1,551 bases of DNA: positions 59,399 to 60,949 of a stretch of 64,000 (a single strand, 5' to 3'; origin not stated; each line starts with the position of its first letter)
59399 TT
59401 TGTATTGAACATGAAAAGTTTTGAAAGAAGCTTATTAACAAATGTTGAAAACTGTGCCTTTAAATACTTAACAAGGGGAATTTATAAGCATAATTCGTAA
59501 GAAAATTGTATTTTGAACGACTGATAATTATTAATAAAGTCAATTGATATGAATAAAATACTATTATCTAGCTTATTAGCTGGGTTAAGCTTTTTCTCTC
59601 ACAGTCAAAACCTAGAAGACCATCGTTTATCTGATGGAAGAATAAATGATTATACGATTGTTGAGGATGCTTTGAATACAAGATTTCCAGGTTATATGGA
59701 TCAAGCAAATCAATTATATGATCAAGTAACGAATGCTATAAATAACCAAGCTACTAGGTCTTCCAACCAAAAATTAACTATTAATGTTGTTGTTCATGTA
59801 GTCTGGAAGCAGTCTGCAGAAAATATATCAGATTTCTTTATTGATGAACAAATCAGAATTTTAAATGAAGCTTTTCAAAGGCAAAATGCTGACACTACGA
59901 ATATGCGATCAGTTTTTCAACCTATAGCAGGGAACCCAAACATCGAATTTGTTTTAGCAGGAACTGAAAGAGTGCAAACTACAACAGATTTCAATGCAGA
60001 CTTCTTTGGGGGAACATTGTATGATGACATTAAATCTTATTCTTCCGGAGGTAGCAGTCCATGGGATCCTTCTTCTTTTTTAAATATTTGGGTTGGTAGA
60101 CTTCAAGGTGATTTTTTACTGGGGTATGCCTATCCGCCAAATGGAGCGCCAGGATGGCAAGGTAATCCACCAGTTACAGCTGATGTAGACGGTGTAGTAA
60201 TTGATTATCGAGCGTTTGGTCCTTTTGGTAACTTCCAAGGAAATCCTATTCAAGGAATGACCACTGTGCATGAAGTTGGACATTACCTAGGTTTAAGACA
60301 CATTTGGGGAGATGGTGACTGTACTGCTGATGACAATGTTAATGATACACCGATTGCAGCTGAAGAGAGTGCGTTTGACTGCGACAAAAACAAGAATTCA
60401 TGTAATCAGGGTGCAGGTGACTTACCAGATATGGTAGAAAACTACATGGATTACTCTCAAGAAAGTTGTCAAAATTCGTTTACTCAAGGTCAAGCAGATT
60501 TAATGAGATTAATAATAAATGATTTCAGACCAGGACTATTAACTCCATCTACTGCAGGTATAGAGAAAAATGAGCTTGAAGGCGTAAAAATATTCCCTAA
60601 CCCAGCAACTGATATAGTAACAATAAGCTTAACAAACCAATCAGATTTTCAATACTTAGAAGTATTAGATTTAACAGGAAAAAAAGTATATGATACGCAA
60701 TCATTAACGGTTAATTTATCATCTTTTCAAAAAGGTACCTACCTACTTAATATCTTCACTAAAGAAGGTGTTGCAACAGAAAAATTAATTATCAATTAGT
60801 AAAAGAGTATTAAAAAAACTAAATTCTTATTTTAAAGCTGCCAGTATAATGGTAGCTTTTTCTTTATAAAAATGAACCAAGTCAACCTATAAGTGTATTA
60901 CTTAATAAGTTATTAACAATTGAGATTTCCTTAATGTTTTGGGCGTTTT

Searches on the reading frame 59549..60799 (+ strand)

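Call 39: search_protein_families(library=pfam, proteins=[window:59549-60799:+], max_evalue=0.01)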
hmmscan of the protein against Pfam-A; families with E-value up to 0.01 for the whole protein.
window:59549-60799:+ (416 aa): 3 families
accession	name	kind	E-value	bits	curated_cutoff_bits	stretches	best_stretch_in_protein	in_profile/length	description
PF05572.19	Peptidase_M43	-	3e-14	53.7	23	1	237-322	70-150/152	Pregnancy-associated plasma protein-A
PF18962.6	Por_Secre_tail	-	1.7e-13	51.1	27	1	348-415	1-75/75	Secretion system C-terminal sorting domain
PF13688.12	Reprolysin_5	-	0.00057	20.6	27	1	126-288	44-179/196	Metallo-peptidase family M12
